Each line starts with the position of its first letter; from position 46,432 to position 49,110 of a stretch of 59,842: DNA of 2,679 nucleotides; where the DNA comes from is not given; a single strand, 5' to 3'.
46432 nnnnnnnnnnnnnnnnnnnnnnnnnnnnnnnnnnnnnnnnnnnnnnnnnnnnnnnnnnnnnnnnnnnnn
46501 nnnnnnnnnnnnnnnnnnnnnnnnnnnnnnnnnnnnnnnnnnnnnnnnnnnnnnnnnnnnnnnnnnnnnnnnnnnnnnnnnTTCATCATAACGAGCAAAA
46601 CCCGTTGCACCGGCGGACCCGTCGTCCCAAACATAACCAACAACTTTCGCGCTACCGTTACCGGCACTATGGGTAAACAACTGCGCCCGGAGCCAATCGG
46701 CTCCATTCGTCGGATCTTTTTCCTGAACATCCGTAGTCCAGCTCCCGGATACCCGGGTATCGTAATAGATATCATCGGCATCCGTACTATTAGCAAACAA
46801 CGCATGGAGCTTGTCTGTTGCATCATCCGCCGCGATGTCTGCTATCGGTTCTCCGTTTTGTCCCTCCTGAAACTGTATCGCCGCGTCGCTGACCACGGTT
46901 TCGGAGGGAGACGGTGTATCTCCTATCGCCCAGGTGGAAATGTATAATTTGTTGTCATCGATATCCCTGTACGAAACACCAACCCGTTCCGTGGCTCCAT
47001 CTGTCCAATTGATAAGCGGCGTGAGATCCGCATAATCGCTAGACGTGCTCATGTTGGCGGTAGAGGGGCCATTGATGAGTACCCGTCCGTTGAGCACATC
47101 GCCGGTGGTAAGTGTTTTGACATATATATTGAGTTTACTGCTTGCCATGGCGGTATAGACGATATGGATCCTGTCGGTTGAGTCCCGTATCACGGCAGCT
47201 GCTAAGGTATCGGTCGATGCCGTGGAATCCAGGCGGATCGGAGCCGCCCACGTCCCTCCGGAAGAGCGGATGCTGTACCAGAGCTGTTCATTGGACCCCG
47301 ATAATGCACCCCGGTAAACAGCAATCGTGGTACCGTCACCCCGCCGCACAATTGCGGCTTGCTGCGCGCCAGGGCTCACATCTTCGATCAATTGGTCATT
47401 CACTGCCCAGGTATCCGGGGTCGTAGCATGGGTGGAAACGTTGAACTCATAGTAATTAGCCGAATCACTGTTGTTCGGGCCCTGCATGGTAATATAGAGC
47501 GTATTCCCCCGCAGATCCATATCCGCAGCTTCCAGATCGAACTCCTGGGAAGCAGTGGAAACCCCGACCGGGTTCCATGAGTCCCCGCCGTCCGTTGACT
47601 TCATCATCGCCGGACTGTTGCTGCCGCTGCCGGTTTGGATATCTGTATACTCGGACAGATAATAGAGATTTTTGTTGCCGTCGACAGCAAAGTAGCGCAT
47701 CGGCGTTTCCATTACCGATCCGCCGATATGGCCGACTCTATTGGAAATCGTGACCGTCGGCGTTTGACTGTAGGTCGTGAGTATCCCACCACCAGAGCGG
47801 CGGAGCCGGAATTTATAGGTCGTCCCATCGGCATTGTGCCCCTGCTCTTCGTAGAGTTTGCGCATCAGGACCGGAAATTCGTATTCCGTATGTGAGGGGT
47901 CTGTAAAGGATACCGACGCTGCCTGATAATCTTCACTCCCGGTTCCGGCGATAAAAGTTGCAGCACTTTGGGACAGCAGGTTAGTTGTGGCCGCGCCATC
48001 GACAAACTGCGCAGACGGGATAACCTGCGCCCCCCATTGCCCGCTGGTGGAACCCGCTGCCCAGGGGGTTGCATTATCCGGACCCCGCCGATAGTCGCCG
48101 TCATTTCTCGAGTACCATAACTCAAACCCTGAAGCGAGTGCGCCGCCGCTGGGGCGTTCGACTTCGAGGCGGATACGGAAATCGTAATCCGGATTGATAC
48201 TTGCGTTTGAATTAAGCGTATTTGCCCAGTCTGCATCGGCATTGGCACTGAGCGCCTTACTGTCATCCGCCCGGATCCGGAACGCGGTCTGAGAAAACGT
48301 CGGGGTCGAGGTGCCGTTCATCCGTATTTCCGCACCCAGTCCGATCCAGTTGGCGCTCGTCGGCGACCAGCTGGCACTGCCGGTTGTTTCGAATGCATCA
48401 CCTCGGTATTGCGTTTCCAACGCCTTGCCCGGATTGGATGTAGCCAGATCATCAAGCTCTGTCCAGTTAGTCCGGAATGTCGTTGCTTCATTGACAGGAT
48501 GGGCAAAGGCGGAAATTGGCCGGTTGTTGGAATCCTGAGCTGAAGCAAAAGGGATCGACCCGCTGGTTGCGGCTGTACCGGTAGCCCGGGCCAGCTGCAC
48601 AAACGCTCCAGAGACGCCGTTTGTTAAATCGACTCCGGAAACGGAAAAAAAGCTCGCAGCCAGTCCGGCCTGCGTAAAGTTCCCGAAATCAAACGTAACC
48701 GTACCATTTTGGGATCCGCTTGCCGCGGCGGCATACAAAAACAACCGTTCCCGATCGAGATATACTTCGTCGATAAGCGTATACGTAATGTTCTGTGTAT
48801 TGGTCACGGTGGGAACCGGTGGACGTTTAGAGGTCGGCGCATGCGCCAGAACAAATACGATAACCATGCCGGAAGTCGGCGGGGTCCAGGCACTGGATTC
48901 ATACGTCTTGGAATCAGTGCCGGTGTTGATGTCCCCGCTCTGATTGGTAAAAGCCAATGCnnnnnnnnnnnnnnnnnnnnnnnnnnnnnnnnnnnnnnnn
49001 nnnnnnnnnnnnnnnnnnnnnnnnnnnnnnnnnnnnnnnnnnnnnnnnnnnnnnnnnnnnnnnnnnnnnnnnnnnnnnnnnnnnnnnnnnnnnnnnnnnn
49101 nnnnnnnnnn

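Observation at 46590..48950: GC-rich block of about 2.3 kb inside giant 3: compositional mosaic within a single ORF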

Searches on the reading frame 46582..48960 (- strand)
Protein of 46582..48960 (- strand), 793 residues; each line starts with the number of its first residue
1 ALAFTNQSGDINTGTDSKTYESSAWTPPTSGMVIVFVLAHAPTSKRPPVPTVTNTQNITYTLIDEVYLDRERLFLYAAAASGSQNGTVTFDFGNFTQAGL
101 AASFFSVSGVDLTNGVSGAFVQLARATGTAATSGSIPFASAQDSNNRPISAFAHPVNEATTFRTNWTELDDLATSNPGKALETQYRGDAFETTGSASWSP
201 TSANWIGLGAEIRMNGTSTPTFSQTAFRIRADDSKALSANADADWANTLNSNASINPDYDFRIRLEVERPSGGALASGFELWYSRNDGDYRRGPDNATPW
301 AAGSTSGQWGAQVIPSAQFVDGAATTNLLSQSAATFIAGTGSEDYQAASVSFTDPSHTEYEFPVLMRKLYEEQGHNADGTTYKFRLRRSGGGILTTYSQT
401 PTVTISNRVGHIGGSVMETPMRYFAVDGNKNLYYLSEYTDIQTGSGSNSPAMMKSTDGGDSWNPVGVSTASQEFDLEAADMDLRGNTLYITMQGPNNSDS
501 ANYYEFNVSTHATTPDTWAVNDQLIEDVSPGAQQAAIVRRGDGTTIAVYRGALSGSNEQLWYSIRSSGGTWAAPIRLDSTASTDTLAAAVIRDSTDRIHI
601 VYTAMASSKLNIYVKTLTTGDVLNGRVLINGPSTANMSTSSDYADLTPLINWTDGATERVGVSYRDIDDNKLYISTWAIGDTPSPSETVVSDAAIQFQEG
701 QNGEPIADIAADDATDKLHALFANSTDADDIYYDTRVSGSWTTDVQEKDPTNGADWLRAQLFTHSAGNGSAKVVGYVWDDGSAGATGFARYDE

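Call 10: find_related_loci(query=window:46591-48951:-, collection=genome_contigs, flank=10000)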
Query window:46591-48951:- (787 aa) in genome_contigs; peptide patterns used: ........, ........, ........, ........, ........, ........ (x = any residue, [..] = any of these).
205 stretches matched a pattern, but none encodes a relative of the query by tblastn (E <= 1e-3).
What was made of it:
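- Tried and rejected: A single-protein scan of species-representative genomes found nothing (call 10).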

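Call 11: find_homologous_proteins(query=window:46591-48951:-, max_evalue=0.00001)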
Query window:46591-48951:- (787 aa): 25 proteins with E <= 0.00001 among 8000 candidates.
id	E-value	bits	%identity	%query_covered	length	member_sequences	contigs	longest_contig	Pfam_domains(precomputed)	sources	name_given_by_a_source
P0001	0.0e+0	1280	99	73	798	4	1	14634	-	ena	-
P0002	5.1e-254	863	56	100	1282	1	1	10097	-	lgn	-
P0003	6.8e-175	602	50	74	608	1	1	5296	-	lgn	-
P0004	3.9e-159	550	51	72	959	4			PF25788.3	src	-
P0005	2.3e-152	527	49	73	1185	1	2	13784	-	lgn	-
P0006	1.2e-147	512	46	72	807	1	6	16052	-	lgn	-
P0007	2.2e-98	349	38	74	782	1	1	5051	-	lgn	-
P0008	1.5e-74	270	34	73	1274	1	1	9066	-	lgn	-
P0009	8.9e-45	172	48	27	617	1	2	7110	PF14594.14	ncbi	-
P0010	1.1e-44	171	44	29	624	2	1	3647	-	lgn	-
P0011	5.0e-44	169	47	27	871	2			PF01551.30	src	-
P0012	4.7e-42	163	47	28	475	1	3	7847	-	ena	-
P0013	1.6e-41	161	47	27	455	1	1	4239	-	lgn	-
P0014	3.2e-41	160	44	27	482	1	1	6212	-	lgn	-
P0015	4.8e-37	146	47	26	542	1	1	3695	-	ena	-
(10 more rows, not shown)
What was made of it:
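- Tried and rejected: The 5.8-billion-protein search found nothing above 56% identity apart from other assemblies of the same locus (call 11).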

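Call 12: find_encoding_contigs(protein=P0001, flank=10000, max_places=6)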
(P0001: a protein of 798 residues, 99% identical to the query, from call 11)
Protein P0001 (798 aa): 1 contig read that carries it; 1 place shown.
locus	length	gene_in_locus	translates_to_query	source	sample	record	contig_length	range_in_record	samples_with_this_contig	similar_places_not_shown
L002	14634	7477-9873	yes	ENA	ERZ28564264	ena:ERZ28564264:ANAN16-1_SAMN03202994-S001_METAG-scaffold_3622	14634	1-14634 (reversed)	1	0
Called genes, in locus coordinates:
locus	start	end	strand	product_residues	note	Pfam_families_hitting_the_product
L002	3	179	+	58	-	?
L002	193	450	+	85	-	-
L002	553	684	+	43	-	-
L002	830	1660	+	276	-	PF00963:Cohesin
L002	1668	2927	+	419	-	-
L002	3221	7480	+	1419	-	-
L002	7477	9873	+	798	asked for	-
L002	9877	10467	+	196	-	-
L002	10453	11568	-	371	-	PF01637:ATPase_2 (faint), PF13173:AAA_14, PF13401:AAA_22 (faint), PF13635:DUF4143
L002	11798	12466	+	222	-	-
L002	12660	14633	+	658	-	?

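Call 13: find_encoding_contigs(protein=P0002, flank=10000, max_places=4)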
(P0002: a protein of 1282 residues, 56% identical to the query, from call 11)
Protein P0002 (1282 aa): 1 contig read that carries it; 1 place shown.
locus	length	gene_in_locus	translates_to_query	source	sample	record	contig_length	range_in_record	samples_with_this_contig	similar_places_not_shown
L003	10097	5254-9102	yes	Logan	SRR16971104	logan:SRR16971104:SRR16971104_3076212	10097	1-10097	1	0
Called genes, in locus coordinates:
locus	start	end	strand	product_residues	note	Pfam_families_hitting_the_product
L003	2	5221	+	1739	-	?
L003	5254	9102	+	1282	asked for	-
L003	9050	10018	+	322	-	-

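Call 28: search_solved_structures(query=window:46582-48960:-, max_evalue=1)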
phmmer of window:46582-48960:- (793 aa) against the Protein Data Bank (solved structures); distinct sequences matched with E-value up to 1: 0.
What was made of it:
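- Tried and rejected: PDB sequence search gave no hit (call 28).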

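Call 36: find_encoding_contigs(protein=P0003, flank=10000, max_places=2)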
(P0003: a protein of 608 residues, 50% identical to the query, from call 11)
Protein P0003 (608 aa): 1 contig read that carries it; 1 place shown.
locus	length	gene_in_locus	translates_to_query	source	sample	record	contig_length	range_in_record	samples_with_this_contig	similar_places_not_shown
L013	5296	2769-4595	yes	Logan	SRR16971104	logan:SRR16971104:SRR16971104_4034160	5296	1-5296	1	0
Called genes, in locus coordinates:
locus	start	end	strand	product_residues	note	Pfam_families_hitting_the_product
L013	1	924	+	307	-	?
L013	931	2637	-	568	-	-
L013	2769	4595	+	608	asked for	-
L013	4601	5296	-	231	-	?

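Call 37: find_encoding_contigs(protein=P0005, flank=10000, max_places=2)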
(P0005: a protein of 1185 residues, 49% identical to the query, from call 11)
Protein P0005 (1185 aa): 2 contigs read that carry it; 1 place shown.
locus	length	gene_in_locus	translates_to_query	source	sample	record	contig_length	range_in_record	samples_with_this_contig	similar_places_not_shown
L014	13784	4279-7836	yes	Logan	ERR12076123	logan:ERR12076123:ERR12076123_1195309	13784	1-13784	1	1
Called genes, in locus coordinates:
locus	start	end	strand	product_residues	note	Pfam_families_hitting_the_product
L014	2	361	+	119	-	?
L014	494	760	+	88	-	-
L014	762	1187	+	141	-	-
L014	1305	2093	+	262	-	-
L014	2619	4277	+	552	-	PF01564:Spermine_synth (weak)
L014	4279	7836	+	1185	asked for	-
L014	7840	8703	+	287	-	-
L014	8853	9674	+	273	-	PF03773:ArsP_1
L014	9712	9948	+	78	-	-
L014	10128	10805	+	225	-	PF00574:CLP_protease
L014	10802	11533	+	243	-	-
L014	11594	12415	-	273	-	PF12705:PDDEXK_1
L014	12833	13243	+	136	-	-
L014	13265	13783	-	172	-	?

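Call 38: find_encoding_contigs(protein=P0006, flank=10000, max_places=2)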
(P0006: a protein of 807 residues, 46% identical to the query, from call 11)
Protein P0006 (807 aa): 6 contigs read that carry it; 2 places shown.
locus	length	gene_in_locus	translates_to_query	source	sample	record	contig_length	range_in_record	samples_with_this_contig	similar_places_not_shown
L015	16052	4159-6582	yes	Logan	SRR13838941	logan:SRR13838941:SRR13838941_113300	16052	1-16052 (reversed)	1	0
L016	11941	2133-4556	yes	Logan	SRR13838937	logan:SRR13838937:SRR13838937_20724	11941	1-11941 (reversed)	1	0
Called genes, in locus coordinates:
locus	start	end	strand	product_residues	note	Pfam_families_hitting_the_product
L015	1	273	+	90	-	?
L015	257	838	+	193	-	PF04203:Sortase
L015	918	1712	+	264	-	PF04228:Zn_peptidase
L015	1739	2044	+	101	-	PF03083:MtN3_slv (weak)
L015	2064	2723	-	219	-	PF01209:Ubie_methyltran (weak), PF13489:Methyltransf_23, PF03848:TehB (weak), PF13847:Methyltransf_31, PF08241:Methyltransf_11, PF08242:Methyltransf_12, PF13649:Methyltransf_25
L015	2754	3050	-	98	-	-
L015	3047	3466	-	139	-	PF08818:DUF1801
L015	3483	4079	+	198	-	PF00775:Dioxygenase_C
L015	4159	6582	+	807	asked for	-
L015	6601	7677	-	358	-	PF09362:DUF1996, PF00404:Dockerin_1 (weak)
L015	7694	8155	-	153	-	PF13473:Cupredoxin_1 (faint)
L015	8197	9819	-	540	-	PF02683:DsbD_TM, PF13386:DsbD_2 (faint), PF00578:AhpC-TSA, PF08534:Redoxin, PF13905:Thioredoxin_8, PF17991:Thioredoxin_10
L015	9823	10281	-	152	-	PF00085:Thioredoxin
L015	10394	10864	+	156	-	PF03073:TspO_MBR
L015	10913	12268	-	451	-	PF13229:Beta_helix (faint), PF00404:Dockerin_1 (weak)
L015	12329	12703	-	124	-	-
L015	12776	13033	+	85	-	PF13376:OmdA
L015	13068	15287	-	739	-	PF00403:HMA, PF00122:E1-E2_ATPase, PF00702:Hydrolase, PF08282:Hydrolase_3 (faint)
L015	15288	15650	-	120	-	PF13473:Cupredoxin_1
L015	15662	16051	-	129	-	?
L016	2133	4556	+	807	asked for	-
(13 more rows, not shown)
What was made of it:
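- The neighbouring genes of L014 and L015 are cellular: ClpP, sortase, DsbD and a P-type ATPase (calls 37, 38).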

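Call 82: search_protein_families(library=ncbifam, proteins=[window:46582-48960:-], max_evalue=1)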
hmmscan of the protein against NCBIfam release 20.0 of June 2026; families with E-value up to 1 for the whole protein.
window:46582-48960:- (793 aa): 0 families

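Call 86: find_encoding_contigs(protein=P0027, flank=3000, max_places=4)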
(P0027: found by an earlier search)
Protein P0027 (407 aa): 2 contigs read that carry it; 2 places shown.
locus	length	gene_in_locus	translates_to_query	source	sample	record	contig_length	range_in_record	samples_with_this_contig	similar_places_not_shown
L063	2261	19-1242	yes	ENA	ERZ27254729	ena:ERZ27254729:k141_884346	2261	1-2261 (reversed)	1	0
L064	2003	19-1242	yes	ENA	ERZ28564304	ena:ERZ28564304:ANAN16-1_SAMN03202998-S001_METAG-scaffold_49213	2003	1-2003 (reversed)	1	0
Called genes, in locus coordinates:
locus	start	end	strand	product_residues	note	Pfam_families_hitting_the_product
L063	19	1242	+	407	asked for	-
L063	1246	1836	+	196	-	-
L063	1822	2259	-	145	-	?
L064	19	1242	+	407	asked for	-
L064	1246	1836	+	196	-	-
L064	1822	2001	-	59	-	?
